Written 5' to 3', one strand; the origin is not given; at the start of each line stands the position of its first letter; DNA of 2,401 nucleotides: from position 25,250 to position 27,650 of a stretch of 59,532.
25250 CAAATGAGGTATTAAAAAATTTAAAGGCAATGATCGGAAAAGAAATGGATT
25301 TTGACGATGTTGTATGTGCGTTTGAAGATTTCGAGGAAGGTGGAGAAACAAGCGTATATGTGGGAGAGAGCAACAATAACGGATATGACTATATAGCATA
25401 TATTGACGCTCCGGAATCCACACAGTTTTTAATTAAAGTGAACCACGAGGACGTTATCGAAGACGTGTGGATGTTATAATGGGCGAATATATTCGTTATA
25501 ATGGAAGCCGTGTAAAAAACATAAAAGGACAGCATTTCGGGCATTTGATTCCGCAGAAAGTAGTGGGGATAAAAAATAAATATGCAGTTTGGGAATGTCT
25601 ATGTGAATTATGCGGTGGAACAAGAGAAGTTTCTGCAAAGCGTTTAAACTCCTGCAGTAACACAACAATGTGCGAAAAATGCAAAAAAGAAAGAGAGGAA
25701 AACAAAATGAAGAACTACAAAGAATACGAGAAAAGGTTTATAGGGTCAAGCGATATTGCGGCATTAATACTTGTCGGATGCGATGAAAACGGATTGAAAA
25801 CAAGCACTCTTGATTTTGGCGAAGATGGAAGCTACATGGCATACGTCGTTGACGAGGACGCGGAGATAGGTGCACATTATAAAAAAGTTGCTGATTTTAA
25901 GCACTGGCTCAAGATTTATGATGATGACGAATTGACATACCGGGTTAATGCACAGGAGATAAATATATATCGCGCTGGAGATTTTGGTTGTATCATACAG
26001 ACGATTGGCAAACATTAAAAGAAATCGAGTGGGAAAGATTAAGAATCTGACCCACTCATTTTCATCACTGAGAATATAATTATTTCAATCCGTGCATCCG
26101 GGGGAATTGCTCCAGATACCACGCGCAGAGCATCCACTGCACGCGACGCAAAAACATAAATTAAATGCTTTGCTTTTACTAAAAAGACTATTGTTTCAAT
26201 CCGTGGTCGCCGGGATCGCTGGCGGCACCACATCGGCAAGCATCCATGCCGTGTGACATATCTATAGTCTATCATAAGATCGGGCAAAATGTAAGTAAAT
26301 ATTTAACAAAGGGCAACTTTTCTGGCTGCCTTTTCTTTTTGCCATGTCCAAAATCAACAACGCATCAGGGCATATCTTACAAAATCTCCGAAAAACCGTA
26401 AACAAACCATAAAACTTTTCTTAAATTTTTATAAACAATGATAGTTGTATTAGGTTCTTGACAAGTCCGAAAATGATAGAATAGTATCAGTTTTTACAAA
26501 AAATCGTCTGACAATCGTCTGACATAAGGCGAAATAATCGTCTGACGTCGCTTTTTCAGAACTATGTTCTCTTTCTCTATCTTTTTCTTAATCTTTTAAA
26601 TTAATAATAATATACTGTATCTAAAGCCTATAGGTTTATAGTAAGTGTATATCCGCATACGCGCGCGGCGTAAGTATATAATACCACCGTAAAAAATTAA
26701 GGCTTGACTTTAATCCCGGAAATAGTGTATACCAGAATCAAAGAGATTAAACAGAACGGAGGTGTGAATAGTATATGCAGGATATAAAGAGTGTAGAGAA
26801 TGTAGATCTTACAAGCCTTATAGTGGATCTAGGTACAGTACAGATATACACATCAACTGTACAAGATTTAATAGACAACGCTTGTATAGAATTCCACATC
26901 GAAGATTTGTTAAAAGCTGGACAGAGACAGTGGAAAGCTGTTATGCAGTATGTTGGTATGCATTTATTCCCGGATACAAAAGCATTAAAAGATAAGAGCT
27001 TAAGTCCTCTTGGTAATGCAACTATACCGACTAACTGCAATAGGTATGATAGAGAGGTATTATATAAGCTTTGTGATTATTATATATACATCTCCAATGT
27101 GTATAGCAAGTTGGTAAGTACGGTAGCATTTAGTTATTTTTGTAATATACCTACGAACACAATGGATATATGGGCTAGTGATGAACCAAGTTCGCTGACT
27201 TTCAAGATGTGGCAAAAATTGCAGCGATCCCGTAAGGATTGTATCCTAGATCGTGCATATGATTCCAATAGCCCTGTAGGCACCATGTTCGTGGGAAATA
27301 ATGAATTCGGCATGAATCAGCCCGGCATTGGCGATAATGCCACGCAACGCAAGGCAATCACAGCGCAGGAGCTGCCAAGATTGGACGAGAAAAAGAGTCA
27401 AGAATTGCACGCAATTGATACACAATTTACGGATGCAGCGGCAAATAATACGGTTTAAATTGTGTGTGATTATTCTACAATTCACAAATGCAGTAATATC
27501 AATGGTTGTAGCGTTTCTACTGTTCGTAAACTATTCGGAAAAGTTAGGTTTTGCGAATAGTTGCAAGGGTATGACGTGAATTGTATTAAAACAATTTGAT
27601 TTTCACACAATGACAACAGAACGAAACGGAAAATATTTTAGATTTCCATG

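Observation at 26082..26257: Two diverged CRISPR-repeat-like structured RNA units (candidate solitary-repeat RNA anti-CRISPR or mini-array)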

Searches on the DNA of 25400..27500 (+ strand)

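Call 5: search_rna_families(source=window, start=25900, end=26800, threshold=evalue, max_evalue=10, show_alignments=3)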
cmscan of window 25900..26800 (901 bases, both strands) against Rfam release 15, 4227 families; matches with E-value up to 10: 5.
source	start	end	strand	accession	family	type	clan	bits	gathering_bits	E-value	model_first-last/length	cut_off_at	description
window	26427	26548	-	RF00438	SNORA33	Gene; snRNA; snoRNA; HACA-box;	-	17.4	74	7.1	1-130/130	no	Small nucleolar RNA SNORA33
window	26054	26073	-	RF00212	SNORD38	Gene; snRNA; snoRNA; CD-box;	CL00051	15.4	44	8.2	1-70/70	no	Small nucleolar RNA SNORD38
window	26253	26339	+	RF00077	SraB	Gene; sRNA;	-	14.4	130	4.3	1-169/169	no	SraB RNA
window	25900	26084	-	RF02749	Ncrwmel02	Gene; sRNA;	-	13.9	290.8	0.96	1-211/251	3'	Wolbachia sRNA mel02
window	26114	26242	-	RF01497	ALIL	Cis-reg;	-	10.7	50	4.8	1-117/117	no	ALIL pseudoknot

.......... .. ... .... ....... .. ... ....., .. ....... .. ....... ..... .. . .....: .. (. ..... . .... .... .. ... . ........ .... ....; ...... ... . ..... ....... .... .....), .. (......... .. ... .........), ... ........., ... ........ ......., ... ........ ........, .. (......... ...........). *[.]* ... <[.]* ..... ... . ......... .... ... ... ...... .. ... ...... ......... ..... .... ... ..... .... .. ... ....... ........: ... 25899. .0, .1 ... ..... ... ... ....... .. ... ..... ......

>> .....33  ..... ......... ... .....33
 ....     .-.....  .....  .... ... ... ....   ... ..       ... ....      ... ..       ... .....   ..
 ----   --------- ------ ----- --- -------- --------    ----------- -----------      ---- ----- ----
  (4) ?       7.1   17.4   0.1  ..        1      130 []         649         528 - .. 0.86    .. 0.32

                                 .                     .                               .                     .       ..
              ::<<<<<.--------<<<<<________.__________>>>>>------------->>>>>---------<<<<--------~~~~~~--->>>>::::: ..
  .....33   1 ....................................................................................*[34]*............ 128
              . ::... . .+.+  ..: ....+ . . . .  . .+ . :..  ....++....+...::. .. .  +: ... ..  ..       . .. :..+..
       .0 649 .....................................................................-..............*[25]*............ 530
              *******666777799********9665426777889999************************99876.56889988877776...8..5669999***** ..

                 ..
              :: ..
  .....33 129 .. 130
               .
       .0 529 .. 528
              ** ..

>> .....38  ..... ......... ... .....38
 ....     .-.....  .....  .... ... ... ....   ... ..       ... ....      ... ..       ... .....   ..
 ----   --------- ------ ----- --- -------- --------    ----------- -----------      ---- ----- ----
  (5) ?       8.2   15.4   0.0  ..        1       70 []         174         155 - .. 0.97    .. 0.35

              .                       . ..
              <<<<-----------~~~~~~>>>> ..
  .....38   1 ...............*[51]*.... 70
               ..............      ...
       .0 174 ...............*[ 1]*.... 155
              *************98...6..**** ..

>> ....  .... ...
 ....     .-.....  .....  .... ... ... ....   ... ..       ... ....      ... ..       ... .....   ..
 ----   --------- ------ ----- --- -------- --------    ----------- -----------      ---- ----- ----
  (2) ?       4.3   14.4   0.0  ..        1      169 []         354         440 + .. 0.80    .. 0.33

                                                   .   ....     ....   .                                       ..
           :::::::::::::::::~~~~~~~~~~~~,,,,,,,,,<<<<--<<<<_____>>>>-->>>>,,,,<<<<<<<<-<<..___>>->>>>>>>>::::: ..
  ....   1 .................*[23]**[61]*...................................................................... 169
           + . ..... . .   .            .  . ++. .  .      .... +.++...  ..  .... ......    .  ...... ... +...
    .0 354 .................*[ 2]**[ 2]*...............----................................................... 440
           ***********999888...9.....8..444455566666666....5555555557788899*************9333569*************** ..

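Call 9: search_dna_similar(query=window:25400-27500:+, collection=phages, mode=distant, max_rows=20)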
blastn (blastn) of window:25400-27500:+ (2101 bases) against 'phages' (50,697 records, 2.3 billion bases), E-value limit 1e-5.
Records with a match: 1; places in all: 1; records where one place covers at least 80% of the query: 0.
Best place of each record, by identity: 60-80% 1.
By first word of the organism name: Dulem 1.
By host as written in the record: Propithecus coquereli 1.
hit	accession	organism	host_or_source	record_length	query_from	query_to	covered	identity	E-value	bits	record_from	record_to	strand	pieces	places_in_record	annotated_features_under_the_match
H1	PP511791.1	Dulem virus 39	Propithecus coquereli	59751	1499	1750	12%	67.5%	9e-12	79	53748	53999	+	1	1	hypothetical protein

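Call 35: build_rna_model(alignment_id=A1, structure=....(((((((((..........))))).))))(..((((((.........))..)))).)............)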
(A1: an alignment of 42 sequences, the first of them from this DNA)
Model R1 built from alignment A1 (42 sequences, 73 columns); structure: as given.
model positions 64; base pairs 16; branch points 1; effective number of sequences 3.12; information 0.875 bits per position. Calibrated on 0.2 Mb of random sequence (short: E-values are rough).
structure used (alignment columns):
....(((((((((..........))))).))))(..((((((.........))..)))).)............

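Call 36: search_with_rna_model(model_id=R1, source=window, max_evalue=10, show_alignments=3)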
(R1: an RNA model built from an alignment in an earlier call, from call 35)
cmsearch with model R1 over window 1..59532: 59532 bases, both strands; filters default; matches with E-value up to 10: 5.
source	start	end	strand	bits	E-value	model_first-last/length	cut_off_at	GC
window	26193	26257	-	80.1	3.3e-24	1-64/64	no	0.63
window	26082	26147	-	79.5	4.8e-24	1-64/64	no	0.58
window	25745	25800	+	13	0.077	1-64/64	no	0.41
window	43082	43105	+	11.4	0.26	4-27/64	no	0.5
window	39130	39191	-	11.4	0.27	1-64/64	no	0.39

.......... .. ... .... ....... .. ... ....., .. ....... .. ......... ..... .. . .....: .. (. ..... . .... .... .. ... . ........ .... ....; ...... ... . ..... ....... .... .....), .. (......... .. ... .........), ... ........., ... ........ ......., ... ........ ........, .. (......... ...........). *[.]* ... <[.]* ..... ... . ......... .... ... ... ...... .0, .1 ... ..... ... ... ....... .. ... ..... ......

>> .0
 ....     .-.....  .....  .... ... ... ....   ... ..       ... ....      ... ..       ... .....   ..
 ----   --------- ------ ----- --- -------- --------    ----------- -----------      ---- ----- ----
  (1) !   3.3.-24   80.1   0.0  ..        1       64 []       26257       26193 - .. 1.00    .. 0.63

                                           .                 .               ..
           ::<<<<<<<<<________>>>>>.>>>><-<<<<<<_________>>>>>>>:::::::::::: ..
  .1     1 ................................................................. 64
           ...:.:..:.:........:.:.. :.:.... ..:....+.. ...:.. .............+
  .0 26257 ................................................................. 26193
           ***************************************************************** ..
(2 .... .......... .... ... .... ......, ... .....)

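Call 37: search_with_rna_model(model_id=R1, sources=[L001, L003, L007, L008, L009, L010, L013, L015, L016, L018, L022, L024, L027, L030, L037, L038, L039, L040, L041, L045, L047, L048, L051, L053, L058, L061, L063, L064, L066, L068, L070, L071, L072, L074, L076, L077, L079, L081, L085, L086, L093, L097, L100, L101, L113, L115, L119, L131], max_evalue=1, make_alignment=true)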
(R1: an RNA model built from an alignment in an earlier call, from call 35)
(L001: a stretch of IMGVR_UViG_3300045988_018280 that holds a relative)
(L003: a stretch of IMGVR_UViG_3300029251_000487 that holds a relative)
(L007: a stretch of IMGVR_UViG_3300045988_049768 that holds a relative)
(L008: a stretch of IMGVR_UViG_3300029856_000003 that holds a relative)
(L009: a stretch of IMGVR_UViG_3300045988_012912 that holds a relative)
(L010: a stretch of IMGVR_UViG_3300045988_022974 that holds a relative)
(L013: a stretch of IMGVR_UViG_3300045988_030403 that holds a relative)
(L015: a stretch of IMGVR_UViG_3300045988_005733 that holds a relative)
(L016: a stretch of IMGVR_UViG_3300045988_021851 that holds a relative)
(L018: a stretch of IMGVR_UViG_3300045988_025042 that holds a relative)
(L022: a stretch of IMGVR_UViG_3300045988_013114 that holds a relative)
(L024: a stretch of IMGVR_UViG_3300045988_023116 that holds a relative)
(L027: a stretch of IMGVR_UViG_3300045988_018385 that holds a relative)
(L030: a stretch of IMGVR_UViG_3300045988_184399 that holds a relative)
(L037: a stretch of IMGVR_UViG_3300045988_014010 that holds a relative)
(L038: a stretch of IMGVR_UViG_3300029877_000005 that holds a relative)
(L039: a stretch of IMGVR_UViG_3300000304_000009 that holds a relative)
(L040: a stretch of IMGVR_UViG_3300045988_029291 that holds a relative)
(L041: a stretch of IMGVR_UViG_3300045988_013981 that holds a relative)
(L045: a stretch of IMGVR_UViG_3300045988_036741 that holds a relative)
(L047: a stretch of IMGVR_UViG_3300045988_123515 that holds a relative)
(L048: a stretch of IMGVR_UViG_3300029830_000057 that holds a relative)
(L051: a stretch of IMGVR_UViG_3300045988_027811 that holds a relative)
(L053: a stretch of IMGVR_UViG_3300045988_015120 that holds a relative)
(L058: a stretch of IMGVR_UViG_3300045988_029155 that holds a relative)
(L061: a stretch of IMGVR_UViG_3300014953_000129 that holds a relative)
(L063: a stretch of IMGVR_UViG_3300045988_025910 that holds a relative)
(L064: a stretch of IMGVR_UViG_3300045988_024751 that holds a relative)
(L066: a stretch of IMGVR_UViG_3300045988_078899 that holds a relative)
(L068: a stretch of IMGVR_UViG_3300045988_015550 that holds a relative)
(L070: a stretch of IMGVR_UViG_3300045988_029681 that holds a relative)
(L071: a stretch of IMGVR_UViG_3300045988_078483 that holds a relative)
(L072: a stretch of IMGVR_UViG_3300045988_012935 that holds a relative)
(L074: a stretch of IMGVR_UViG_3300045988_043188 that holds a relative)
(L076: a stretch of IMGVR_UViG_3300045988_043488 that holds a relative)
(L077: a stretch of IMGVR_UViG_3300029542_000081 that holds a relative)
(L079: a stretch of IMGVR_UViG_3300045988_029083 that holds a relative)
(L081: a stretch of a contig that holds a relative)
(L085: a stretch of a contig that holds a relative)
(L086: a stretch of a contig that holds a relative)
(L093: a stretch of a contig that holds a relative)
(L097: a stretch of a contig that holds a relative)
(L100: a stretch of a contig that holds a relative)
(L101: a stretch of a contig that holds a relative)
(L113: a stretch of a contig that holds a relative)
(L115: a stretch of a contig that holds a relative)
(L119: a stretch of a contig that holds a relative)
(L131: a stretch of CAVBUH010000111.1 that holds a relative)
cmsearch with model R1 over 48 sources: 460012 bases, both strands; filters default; matches with E-value up to 1: 89.
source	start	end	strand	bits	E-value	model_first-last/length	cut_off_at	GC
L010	170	233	-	86.2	2.3e-25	1-64/64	no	0.56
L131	665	728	+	85.4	4.2e-25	1-64/64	no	0.61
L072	5216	5280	-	84.8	6.6e-25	1-64/64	no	0.66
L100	9257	9321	-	84.8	6.6e-25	1-64/64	no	0.66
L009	9622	9686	+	83.9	1.3e-24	1-64/64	no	0.52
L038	2136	2200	+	83.9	1.3e-24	1-64/64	no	0.52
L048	3186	3250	+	83.9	1.3e-24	1-64/64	no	0.52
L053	6667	6731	+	83.9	1.3e-24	1-64/64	no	0.52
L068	5769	5833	-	83.9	1.3e-24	1-64/64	no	0.52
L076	7482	7546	+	83.9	1.3e-24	1-64/64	no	0.52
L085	1972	2036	-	83.9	1.3e-24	1-64/64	no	0.52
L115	288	352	-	83.9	1.3e-24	1-64/64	no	0.52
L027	9701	9765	+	83.5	1.8e-24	1-64/64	no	0.58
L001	3160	3224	-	83.2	2.3e-24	1-64/64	no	0.63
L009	9514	9577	+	83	2.7e-24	1-64/64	no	0.64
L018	1961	2025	-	82.9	2.7e-24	1-64/64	no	0.54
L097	1771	1835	-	82.9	2.7e-24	1-64/64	no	0.54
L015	1190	1254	-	82.6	3.5e-24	1-64/64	no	0.6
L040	5251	5315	-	82.6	3.5e-24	1-64/64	no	0.6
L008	6045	6108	+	82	5.7e-24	1-64/64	no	0.59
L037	8610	8673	+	82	5.7e-24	1-64/64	no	0.59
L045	2210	2273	+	82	5.7e-24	1-64/64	no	0.59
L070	5648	5711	-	82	5.7e-24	1-64/64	no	0.59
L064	687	751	-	81.4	9.2e-24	1-64/64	no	0.51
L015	1080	1144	-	81.3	9.5e-24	1-64/64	no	0.51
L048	3076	3140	+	80.8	1.4e-23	1-64/64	no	0.65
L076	7372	7436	+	80.8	1.4e-23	1-64/64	no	0.65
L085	2082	2146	-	80.8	1.4e-23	1-64/64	no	0.65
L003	4155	4219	+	80.8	1.4e-23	1-64/64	no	0.65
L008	5936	6000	+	80.8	1.4e-23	1-64/64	no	0.65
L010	279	343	-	80.8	1.4e-23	1-64/64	no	0.65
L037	8501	8565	+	80.8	1.4e-23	1-64/64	no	0.65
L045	2101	2165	+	80.8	1.4e-23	1-64/64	no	0.65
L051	9387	9451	+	80.8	1.4e-23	1-64/64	no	0.65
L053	6557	6621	+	80.8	1.4e-23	1-64/64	no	0.65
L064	796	860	-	80.8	1.4e-23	1-64/64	no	0.65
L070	5756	5820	-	80.8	1.4e-23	1-64/64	no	0.65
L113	6826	6890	+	80.7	1.5e-23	1-64/64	no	0.58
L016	5838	5902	+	80.1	2.5e-23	1-64/64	no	0.63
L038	2027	2091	+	80.1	2.5e-23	1-64/64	no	0.63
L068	5878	5942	-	80.1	2.5e-23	1-64/64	no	0.63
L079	2477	2541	-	80.1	2.5e-23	1-64/64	no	0.63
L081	6288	6352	+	80.1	2.5e-23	1-64/64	no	0.63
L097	1881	1945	-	80.1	2.5e-23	1-64/64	no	0.63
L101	2985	3049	-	80.1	2.5e-23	1-64/64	no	0.63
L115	397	461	-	80.1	2.5e-23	1-64/64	no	0.63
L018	2070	2134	-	79.8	3.1e-23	1-64/64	no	0.58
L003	4265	4329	+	79.7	3.2e-23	1-64/64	no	0.51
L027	9811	9876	+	79.5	3.7e-23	1-64/64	no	0.58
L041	591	655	+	79.5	3.8e-23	1-64/64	no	0.65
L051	9497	9560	+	79.1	5.3e-23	1-64/64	no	0.55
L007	6798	6862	+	79.1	5.4e-23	1-64/64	no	0.65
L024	4036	4100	-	79.1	5.4e-23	1-64/64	no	0.65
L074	7138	7202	+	79.1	5.4e-23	1-64/64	no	0.65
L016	5948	6013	+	78.9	6.1e-23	1-64/64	no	0.52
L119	9181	9245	-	78.4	9e-23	1-64/64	no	0.52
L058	1158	1222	-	78.3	9.4e-23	1-64/64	no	0.6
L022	11791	11855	+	77.6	1.6e-22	1-64/64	no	0.54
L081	6398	6462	+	77.4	1.9e-22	1-64/64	no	0.49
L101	2875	2939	-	77.4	1.9e-22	1-64/64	no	0.49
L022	11691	11755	+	77.3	2e-22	1-64/64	no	0.57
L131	241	304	+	76.3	4.6e-22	1-64/64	no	0.55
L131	565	629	+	76.1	5.2e-22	1-64/64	no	0.55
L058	1059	1122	-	75.3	1e-21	1-64/64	no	0.58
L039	551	615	+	75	1.3e-21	1-64/64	no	0.57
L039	650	714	+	74.7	1.5e-21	1-64/64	no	0.54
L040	5142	5205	-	74.5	1.8e-21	1-64/64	no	0.5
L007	6907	6970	+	73.4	4.2e-21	1-64/64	no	0.58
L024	3928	3991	-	73.4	4.2e-21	1-64/64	no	0.58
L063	227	290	-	73.4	4.2e-21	1-64/64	no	0.58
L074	7247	7310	+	73.4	4.2e-21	1-64/64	no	0.58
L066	316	380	-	72.3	1e-20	1-64/64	no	0.46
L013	2503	2568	-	70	5.9e-20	1-64/64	no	0.61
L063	335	399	-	69.9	6.2e-20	1-64/64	no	0.58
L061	13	78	+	69.4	8.7e-20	1-64/64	no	0.58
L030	975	1040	-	68.9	1.3e-19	1-64/64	no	0.61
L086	13158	13220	+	68.5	1.8e-19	1-64/64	no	0.49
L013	2279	2343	-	64.7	3.3e-18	1-64/64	no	0.55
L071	4163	4228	+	62.9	1.3e-17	1-64/64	no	0.45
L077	390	455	-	62.9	1.3e-17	1-64/64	no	0.45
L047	6833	6900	-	62.5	1.8e-17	1-64/64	no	0.57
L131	467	531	+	60.3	1e-16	1-64/64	no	0.55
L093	3432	3497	-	59.9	1.3e-16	1-64/64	no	0.47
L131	142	206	+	58.2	4.8e-16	1-64/64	no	0.58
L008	6391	6446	-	13.4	0.44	1-64/64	no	0.39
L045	2556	2611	-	13.4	0.44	1-64/64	no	0.39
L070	5310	5365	+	13.4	0.44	1-64/64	no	0.39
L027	10158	10213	-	13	0.6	1-64/64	no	0.41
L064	350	405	+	13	0.6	1-64/64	no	0.41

Alignment A2: 89 matches aligned to the model, 87 columns, each read 5' to 3' on its own strand. Consensus structure (alignment columns), stored with it:
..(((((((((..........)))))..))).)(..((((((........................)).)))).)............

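Call 47: search_with_rna_model(model_id=R1, sources=[L196, L197], max_evalue=10, show_alignments=3)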
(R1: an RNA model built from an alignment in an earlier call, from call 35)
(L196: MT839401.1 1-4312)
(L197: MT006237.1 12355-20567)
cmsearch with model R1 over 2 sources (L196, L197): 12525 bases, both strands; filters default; matches with E-value up to 10: 3.
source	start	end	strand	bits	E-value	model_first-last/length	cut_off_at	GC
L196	1883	1946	-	61.8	8.2e-19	1-64/64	no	0.53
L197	3252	3263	-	11.5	0.053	1-64/64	no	0.33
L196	2898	2931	+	11.2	0.067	1-64/64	no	0.35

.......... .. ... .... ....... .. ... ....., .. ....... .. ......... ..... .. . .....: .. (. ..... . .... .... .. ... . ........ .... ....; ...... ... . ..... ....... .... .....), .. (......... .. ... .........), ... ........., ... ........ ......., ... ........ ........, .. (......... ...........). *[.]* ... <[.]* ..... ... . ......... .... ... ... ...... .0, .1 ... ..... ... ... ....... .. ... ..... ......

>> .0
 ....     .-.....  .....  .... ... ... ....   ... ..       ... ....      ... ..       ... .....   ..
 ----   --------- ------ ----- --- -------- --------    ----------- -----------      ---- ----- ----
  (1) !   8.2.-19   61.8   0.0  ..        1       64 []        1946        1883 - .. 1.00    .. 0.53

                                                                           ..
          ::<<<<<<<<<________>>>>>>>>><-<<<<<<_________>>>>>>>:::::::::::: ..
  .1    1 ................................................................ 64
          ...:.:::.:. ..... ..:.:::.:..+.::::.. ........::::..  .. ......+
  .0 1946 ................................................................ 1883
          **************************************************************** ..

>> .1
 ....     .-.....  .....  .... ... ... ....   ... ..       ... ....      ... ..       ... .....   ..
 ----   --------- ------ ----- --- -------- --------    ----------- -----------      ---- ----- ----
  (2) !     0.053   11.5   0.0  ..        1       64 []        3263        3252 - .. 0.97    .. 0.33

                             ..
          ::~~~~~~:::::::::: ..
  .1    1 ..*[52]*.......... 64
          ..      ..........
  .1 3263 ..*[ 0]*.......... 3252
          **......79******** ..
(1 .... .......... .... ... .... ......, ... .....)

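Call 55: search_with_rna_model(model_id=R1, sources=[L198, L199, L200, L201, L202, L203], max_evalue=0.01)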
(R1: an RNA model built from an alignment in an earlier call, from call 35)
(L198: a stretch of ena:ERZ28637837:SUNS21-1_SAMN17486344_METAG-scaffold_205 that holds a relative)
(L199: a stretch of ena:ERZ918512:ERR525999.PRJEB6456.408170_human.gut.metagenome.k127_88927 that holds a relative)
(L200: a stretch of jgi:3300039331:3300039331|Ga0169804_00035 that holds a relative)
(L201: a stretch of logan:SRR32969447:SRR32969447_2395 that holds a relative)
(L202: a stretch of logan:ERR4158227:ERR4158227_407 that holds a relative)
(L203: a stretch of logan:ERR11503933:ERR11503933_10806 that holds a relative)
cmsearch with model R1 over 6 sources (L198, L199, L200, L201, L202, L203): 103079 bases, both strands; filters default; matches with E-value up to 0.01: 12.
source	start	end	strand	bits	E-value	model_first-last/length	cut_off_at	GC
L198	11361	11425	-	80.1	5.6e-24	1-64/64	no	0.63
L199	11361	11425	-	80.1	5.6e-24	1-64/64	no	0.63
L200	11361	11425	-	80.1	5.6e-24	1-64/64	no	0.63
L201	6966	7030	-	80.1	5.6e-24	1-64/64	no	0.63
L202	6449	6513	-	80.1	5.6e-24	1-64/64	no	0.63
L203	5805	5869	-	80.1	5.6e-24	1-64/64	no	0.63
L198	11251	11315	-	77.4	4.3e-23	1-64/64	no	0.49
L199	11251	11315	-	77.4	4.3e-23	1-64/64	no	0.49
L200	11251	11315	-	77.4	4.3e-23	1-64/64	no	0.49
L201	6856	6920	-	77.4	4.3e-23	1-64/64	no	0.49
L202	6339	6403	-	77.4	4.3e-23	1-64/64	no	0.49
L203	5695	5759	-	77.4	4.3e-23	1-64/64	no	0.49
